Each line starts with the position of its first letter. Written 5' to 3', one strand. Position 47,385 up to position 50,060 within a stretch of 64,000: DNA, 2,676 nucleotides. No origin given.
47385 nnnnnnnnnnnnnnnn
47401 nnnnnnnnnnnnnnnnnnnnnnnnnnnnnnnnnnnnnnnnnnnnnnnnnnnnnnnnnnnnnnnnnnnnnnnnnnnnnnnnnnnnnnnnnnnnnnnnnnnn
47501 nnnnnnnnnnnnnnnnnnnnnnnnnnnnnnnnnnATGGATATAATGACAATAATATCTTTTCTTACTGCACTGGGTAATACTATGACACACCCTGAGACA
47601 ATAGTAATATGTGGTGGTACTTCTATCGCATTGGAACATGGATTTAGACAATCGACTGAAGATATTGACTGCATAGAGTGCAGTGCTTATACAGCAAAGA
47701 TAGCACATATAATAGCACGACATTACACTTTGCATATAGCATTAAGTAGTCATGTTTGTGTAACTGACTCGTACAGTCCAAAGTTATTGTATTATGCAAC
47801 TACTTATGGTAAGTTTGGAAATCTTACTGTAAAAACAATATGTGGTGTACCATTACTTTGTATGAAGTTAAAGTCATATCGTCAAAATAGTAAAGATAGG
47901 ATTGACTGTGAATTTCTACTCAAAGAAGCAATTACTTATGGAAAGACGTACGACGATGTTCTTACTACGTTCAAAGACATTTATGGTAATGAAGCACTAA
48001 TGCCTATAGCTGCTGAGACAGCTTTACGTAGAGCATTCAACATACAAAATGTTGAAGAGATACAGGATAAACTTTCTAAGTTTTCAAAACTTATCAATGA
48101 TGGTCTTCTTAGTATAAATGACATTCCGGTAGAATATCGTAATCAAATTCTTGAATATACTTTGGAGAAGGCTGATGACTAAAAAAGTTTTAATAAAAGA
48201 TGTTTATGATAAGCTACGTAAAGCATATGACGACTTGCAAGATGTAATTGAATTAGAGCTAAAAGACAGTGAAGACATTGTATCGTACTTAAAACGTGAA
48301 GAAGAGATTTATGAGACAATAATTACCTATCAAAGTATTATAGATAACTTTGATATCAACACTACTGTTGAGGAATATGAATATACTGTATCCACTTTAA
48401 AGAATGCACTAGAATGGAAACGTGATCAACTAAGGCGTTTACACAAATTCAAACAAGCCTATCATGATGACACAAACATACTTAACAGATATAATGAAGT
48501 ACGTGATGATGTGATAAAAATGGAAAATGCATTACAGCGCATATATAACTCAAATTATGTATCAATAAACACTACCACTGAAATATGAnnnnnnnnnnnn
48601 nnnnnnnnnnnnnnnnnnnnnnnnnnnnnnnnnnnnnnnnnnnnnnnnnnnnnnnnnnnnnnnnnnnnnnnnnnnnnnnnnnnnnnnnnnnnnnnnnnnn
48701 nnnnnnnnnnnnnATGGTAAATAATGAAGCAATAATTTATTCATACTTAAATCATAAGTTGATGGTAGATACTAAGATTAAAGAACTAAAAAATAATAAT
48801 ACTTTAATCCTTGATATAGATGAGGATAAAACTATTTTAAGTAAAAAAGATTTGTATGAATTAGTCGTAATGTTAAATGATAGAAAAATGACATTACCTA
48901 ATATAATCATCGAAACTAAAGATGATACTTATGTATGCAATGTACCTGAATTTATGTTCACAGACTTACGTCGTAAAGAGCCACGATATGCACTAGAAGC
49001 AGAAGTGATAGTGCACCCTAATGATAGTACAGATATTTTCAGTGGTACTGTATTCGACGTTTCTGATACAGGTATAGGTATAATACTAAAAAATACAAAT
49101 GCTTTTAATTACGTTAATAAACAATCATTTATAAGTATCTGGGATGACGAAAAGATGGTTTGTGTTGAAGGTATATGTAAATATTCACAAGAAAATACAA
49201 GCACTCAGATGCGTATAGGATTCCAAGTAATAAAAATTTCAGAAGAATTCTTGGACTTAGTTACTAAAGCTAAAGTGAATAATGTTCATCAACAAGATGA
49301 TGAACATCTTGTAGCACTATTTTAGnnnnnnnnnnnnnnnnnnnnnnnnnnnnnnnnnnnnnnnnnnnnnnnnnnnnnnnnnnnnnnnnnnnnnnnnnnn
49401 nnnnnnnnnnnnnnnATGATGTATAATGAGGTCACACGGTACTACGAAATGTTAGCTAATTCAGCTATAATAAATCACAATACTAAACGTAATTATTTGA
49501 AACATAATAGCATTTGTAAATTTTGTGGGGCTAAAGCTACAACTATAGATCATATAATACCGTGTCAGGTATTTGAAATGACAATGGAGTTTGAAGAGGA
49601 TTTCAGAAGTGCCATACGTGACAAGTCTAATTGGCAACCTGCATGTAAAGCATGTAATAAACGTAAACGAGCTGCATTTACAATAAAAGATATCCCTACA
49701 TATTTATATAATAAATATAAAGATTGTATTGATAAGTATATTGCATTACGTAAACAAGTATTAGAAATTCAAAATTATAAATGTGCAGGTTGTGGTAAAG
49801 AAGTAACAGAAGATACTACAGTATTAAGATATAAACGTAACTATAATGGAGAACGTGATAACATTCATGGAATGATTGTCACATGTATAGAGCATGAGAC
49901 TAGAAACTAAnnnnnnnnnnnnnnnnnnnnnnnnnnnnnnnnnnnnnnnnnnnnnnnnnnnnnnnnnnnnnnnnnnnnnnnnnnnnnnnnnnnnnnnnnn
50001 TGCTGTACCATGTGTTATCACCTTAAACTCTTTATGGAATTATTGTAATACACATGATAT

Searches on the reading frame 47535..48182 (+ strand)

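Call 20: search_protein_families(library=pfam, proteins=[window:47535-48182:+], max_evalue=0.01)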
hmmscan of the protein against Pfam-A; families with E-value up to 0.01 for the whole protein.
window:47535-48182:+ (215 aa): 2 families
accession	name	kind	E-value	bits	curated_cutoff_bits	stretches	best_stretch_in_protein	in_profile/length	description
PF19502.5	DUF6036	-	2.7e-07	31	23.6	1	4-124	4-116/164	Nucleotidyltransferase of unknown function (DUF6036)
PF08843.17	AbiEii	-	0.0042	17.5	22.5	0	19-55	11-51/238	Nucleotidyl transferase AbiEii toxin, Type IV TA system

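Call 21: search_protein_families(library=phrogs, proteins=[window:47535-48182:+], max_evalue=0.001)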
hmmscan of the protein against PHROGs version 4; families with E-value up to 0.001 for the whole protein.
window:47535-48182:+ (215 aa): 0 families

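Call 64: search_protein_families(library=padloc, proteins=[window:47535-48182:+], max_evalue=0.001)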
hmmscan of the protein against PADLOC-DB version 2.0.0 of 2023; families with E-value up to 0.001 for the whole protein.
window:47535-48182:+ (215 aa): 1 family
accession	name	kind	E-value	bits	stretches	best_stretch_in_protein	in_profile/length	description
PDLC02298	AbiEii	-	0.0002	18.9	0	5-47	10-52/220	AbiEii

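Call 65: search_protein_families(library=ncbifam, proteins=[window:47535-48182:+], max_evalue=0.001)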
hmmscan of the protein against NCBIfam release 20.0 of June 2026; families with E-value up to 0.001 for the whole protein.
window:47535-48182:+ (215 aa): 0 families

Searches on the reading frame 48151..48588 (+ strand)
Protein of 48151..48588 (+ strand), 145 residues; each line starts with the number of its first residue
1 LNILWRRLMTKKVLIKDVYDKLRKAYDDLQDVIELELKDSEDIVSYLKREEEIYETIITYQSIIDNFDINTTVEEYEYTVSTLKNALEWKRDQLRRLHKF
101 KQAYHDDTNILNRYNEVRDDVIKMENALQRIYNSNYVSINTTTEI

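Call 20: search_protein_families(library=pfam, proteins=[window:48151-48588:+], max_evalue=0.01)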
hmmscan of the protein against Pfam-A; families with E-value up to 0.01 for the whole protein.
window:48151-48588:+ (145 aa): 1 family
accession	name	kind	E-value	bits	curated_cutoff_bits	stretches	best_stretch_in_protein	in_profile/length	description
PF02970.22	TBCA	-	0.0082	16.9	30.3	0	12-41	58-87/99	Tubulin binding cofactor A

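Call 21: search_protein_families(library=phrogs, proteins=[window:48151-48588:+], max_evalue=0.001)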
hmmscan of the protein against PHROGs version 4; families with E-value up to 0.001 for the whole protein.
window:48151-48588:+ (145 aa): 0 families

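Call 47: find_homologous_proteins(query=window:48175-48588:+, max_evalue=0.001)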
Query window:48175-48588:+ (137 aa): 1 proteins with E <= 0.001 among 14 candidates.
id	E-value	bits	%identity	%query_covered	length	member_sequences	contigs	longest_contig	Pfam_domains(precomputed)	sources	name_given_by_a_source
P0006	7.6e-79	280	100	100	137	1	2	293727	-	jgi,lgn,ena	-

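Call 64: search_protein_families(library=padloc, proteins=[window:48175-48588:+], max_evalue=0.001)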
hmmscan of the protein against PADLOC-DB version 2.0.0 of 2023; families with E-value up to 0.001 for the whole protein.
window:48175-48588:+ (137 aa): 0 families

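Call 65: search_protein_families(library=ncbifam, proteins=[window:48175-48588:+], max_evalue=0.001)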
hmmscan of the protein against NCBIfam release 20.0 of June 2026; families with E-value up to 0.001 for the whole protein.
window:48175-48588:+ (137 aa): 0 families

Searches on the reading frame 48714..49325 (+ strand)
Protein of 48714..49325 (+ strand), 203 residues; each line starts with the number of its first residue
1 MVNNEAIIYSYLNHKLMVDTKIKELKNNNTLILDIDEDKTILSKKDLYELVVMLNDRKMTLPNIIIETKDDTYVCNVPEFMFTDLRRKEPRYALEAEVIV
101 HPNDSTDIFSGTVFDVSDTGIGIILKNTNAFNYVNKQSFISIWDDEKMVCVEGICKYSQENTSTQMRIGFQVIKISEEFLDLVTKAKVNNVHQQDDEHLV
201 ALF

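Call 20: search_protein_families(library=pfam, proteins=[window:48714-49325:+], max_evalue=0.01)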
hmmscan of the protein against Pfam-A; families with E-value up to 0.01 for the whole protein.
window:48714-49325:+ (203 aa): 1 family
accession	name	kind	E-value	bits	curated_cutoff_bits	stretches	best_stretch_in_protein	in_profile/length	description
PF07238.19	PilZ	-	4.4e-07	30.6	22.5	1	86-179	2-92/102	PilZ domain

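Call 21: search_protein_families(library=phrogs, proteins=[window:48714-49325:+], max_evalue=0.001)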
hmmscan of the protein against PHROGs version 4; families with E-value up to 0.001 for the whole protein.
window:48714-49325:+ (203 aa): 0 families

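Call 24: find_related_loci(query=window:48714-49325:+, collection=viral_contigs, flank=3000)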
Query window:48714-49325:+ (203 aa) in viral_contigs; peptide patterns used: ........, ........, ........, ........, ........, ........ (x = any residue, [..] = any of these).
8 stretches matched a pattern, but none encodes a relative of the query by tblastn (E <= 1e-3).

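Call 26: find_encoding_contigs(protein=window:48714-49325:+, flank=3000, max_places=10)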
Protein window:48714-49325:+ (203 aa): 5 contigs read that carry it; 1 place shown.
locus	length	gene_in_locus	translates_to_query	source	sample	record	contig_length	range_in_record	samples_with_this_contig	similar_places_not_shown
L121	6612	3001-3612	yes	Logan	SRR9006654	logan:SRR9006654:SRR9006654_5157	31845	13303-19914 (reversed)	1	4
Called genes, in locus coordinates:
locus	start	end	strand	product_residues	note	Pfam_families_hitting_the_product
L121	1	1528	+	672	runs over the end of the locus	-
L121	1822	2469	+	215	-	PF19502:DUF6036 (weak)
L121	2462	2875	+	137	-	-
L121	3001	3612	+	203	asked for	PF07614:DUF1577 (faint), PF07238:PilZ (weak)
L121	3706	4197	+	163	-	-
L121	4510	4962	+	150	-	-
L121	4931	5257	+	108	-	-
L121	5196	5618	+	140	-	-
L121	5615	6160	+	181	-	-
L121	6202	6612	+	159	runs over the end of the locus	-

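Call 28: find_homologous_proteins(query=window:48714-49325:+, max_evalue=0.001)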
Query window:48714-49325:+ (203 aa): 1 proteins with E <= 0.001 among 108 candidates.
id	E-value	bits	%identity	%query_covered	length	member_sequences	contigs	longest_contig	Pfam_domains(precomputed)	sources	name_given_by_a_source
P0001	1.3e-115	401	94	97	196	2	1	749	PF07238.20,PF07614.18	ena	-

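Call 29: find_encoding_contigs(protein=P0001, flank=3000)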
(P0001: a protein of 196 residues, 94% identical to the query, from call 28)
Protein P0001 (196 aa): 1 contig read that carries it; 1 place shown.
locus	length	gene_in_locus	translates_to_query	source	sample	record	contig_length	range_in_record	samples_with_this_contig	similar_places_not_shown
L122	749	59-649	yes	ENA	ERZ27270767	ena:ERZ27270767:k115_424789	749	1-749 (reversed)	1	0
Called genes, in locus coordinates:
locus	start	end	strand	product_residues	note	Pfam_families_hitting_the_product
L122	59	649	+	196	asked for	PF07614:DUF1577 (faint), PF07238:PilZ (weak)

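Call 64: search_protein_families(library=padloc, proteins=[window:48714-49325:+], max_evalue=0.001)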
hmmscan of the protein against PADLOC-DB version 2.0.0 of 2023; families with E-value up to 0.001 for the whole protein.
window:48714-49325:+ (203 aa): 0 families

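Call 65: search_protein_families(library=ncbifam, proteins=[window:48714-49325:+], max_evalue=0.001)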
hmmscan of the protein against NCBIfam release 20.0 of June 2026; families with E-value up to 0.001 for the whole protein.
window:48714-49325:+ (203 aa): 1 family
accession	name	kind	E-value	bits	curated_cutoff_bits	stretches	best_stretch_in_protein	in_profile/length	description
TIGR03030.1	CelA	equivalog_domain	0.00052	18.2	699.1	1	86-178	569-663/714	UDP-forming cellulose synthase catalytic subunit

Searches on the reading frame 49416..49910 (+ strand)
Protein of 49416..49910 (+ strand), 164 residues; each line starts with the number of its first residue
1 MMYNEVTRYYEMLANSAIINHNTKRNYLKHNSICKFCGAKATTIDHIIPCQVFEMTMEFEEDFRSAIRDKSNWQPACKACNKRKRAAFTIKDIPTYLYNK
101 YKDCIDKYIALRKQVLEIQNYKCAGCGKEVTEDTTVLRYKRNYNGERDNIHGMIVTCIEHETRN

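Call 20: search_protein_families(library=pfam, proteins=[window:49416-49910:+], max_evalue=0.01)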
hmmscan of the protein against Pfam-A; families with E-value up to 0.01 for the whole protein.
window:49416-49910:+ (164 aa): 1 family
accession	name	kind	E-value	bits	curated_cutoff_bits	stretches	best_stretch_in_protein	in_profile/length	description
PF01844.29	HNH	-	5.3e-05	23.7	21.4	1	34-85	1-45/47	HNH endonuclease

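Call 21: search_protein_families(library=phrogs, proteins=[window:49416-49910:+], max_evalue=0.001)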
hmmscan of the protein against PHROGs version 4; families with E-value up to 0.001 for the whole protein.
window:49416-49910:+ (164 aa): 11 families
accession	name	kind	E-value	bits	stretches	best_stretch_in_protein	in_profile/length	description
phrog_589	-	DNA, RNA and nucleotide metabolism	4.3e-12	47.1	1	23-87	82-141/179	HNH endonuclease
phrog_144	-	DNA, RNA and nucleotide metabolism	5.8e-10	40.1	1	24-87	77-135/175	HNH endonuclease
phrog_2323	-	DNA, RNA and nucleotide metabolism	8.5e-08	33.2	1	23-87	27-86/113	HNH endonuclease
phrog_1035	-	DNA, RNA and nucleotide metabolism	1.4e-07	32.7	1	24-97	148-223/271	endonuclease VII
phrog_4581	-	head and packaging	4.1e-07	30.7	1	28-91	62-115/395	terminase small subunit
phrog_2118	-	DNA, RNA and nucleotide metabolism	7.6e-07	30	1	29-86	174-223/301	HNH endonuclease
phrog_5956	-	DNA, RNA and nucleotide metabolism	2.8e-06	28.1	1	24-89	52-112/138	HNH endonuclease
phrog_7785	-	DNA, RNA and nucleotide metabolism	3e-06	28.3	1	30-87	69-114/147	HNH endonuclease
phrog_338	-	DNA, RNA and nucleotide metabolism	7.7e-06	26.5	1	24-84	198-259/340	HNH endonuclease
phrog_2914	-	DNA, RNA and nucleotide metabolism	0.00013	22.7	0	27-82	91-133/190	endonuclease VII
phrog_6050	-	DNA, RNA and nucleotide metabolism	0.00017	21.6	1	18-117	298-376/402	HNH endonuclease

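Call 64: search_protein_families(library=padloc, proteins=[window:49416-49910:+], max_evalue=0.001)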
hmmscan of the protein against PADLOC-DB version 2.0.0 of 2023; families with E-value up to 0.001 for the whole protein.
window:49416-49910:+ (164 aa): 5 families
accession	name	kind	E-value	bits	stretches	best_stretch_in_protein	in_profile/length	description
PDLC04264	PDC-M01B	-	0.00031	18.6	1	29-117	98-176/282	-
PDLC04263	PDC-M01B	-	0.00062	17.5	1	30-103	98-162/291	-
PDLC04266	PDC-M01B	-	0.0007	17.3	0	23-115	86-169/281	-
PDLC04248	PDC-M01B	-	0.00071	17.5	0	28-103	31-97/216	-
PDLC04262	PDC-M01B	-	0.00089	17.1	0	30-91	78-130/259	-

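Call 65: search_protein_families(library=ncbifam, proteins=[window:49416-49910:+], max_evalue=0.001)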
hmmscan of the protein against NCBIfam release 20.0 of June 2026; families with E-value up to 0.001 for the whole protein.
window:49416-49910:+ (164 aa): 0 families
